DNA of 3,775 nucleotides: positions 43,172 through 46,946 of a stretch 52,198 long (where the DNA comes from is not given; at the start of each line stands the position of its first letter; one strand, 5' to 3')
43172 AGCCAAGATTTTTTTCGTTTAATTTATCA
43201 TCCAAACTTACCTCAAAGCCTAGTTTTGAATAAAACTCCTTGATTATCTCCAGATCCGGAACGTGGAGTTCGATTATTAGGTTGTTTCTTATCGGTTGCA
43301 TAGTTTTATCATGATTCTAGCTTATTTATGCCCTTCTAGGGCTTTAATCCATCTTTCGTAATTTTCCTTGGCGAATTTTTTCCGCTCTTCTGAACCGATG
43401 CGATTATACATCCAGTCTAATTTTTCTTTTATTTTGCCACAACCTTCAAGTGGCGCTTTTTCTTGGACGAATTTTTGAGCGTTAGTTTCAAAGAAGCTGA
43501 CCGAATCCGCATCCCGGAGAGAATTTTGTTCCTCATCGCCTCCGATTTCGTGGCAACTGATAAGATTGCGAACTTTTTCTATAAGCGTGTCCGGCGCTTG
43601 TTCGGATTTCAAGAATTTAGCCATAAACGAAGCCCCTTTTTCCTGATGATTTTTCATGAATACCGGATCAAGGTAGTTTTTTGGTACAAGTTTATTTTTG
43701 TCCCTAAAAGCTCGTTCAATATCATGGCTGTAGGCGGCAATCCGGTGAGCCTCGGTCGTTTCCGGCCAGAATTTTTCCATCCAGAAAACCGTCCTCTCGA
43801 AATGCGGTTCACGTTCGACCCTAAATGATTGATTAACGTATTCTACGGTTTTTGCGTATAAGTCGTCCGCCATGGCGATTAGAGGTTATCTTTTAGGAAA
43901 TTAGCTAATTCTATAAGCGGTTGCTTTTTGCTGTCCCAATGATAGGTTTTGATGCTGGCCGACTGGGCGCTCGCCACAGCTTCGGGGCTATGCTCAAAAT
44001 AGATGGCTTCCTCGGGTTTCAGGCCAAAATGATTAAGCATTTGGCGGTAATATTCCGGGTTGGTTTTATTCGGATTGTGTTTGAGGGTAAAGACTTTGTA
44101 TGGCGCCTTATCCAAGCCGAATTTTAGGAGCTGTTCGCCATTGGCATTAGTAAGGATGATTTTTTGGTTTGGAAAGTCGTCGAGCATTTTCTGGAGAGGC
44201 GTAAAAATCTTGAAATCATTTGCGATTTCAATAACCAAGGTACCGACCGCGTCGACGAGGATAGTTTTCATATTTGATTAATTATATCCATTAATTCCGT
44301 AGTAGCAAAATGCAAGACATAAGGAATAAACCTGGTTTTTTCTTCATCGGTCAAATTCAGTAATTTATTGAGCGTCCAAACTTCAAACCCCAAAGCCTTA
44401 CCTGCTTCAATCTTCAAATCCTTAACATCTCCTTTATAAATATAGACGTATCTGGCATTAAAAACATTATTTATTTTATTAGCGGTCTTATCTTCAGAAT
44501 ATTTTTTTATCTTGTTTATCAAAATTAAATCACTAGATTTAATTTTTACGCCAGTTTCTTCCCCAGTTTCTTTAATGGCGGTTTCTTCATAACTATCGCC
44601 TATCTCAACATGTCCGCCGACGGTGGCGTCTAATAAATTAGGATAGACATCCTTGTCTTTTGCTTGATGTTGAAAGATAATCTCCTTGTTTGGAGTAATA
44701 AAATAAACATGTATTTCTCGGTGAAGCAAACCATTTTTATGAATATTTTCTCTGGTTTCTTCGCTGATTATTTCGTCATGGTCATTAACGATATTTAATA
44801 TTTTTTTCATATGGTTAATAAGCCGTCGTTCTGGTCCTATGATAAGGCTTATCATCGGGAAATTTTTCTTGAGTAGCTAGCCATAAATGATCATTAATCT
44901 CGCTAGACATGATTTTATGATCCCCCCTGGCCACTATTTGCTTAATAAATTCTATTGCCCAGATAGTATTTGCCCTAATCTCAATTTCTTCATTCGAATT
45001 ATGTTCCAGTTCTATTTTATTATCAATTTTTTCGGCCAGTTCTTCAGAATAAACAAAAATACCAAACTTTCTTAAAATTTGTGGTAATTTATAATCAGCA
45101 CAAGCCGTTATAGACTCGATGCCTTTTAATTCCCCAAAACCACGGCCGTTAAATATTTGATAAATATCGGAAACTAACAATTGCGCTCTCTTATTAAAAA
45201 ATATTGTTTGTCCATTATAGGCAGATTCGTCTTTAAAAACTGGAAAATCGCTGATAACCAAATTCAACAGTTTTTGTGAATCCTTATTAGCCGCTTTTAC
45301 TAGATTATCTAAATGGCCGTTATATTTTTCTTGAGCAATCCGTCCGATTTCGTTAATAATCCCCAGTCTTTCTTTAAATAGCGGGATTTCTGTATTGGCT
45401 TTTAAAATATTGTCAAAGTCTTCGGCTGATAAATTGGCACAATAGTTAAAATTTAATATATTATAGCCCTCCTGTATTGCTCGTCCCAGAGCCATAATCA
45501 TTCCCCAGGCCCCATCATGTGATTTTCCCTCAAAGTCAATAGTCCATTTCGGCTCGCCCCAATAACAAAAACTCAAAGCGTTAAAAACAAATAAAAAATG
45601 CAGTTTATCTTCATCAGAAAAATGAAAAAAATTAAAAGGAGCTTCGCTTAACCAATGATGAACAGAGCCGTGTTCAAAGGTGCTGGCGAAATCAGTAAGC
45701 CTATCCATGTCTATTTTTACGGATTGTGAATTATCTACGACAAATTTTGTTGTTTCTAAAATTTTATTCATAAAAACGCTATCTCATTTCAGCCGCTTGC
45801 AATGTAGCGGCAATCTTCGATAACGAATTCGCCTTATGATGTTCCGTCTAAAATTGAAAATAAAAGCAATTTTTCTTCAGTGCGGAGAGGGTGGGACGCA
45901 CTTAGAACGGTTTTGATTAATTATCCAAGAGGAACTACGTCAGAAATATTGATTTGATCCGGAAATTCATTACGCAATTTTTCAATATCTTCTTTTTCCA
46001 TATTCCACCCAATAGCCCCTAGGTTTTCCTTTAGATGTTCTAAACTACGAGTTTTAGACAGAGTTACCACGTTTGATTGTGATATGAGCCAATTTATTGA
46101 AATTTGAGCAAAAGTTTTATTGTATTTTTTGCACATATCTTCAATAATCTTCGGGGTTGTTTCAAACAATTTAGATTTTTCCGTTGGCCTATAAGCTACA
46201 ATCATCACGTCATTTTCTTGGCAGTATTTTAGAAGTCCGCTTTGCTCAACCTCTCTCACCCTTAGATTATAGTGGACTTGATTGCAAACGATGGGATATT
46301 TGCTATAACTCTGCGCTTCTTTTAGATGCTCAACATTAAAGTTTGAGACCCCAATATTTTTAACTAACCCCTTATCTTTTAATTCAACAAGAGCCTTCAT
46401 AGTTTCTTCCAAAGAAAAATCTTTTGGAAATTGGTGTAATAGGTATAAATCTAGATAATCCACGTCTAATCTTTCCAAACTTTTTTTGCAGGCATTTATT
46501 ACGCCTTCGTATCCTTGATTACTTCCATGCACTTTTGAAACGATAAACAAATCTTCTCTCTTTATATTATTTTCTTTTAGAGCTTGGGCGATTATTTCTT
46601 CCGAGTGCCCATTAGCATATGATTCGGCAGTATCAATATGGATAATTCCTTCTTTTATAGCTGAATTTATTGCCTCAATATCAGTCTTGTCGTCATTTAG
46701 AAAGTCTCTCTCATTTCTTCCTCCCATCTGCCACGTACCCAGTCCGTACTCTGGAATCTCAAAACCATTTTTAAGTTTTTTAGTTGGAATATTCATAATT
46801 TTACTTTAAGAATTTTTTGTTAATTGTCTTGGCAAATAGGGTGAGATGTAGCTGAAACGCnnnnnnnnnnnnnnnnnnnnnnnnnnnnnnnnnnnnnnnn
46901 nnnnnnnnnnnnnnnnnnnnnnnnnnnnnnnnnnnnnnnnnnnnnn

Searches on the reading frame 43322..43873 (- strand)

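Call 15: search_protein_families(library=pfam, proteins=[window:43322-43873:-], max_evalue=0.001)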
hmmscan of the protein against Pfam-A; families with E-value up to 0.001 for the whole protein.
window:43322-43873:- (183 aa): 1 family
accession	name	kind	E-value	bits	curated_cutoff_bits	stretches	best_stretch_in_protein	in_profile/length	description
PF13875.12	DUF4202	-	3.5e-11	43.7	35.1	1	24-165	31-168/183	Domain of unknown function (DUF4202)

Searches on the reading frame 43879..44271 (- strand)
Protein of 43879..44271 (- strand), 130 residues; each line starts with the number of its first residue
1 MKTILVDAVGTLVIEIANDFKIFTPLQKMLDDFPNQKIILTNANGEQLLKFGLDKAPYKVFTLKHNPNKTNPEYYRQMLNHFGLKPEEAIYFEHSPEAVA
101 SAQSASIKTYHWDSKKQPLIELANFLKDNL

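Call 15: search_protein_families(library=pfam, proteins=[window:43879-44271:-], max_evalue=0.001)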
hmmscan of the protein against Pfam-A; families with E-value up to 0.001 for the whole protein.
window:43879-44271:- (130 aa): 2 families
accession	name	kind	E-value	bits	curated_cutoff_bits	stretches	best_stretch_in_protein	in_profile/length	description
PF13419.12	HAD_2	-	9.2e-05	23.1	23.8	1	47-109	112-175/178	Haloacid dehalogenase-like hydrolase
PF00702.32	Hydrolase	-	0.00077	20.3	26.4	0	39-105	119-190/191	haloacid dehalogenase-like hydrolase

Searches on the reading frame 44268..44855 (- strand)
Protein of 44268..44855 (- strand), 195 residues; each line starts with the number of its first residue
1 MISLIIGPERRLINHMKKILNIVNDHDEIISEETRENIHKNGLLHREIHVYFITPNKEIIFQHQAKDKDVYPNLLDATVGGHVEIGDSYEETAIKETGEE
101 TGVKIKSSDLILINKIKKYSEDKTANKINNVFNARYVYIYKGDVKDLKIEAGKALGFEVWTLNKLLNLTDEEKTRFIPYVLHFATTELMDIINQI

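Call 15: search_protein_families(library=pfam, proteins=[window:44268-44855:-], max_evalue=0.001)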
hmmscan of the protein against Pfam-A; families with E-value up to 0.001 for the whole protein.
window:44268-44855:- (195 aa): 1 family
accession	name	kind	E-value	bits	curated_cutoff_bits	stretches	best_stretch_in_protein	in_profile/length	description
PF00293.34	NUDIX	-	1.1e-10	42.1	21.1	1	45-165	3-118/134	NUDIX domain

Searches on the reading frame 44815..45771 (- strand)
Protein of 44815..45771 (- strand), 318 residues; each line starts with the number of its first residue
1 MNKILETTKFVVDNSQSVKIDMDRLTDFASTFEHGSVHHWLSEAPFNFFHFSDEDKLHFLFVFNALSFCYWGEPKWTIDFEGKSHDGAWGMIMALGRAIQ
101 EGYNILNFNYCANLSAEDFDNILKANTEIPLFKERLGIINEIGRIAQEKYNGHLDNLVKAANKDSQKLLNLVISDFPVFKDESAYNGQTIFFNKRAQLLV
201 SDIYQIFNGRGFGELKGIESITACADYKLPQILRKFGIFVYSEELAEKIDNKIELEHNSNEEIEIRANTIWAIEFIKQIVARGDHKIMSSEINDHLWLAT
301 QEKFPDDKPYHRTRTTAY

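Call 15: search_protein_families(library=pfam, proteins=[window:44815-45771:-], max_evalue=0.001)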
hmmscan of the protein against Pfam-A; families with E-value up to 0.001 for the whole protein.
window:44815-45771:- (318 aa): 1 family
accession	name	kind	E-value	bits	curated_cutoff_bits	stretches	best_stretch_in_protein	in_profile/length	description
PF10343.14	Q_salvage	-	6.9e-77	259.2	25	1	52-316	6-283/285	Queuosine salvage protein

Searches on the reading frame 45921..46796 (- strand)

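Call 15: search_protein_families(library=pfam, proteins=[window:45921-46796:-], max_evalue=0.001)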
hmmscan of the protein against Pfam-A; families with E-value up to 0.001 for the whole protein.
window:45921-46796:- (291 aa): 1 family
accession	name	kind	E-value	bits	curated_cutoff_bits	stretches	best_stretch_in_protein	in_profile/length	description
PF00248.27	Aldo_ket_red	-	5e-66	223.2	24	1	18-275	3-287/291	Aldo/keto reductase family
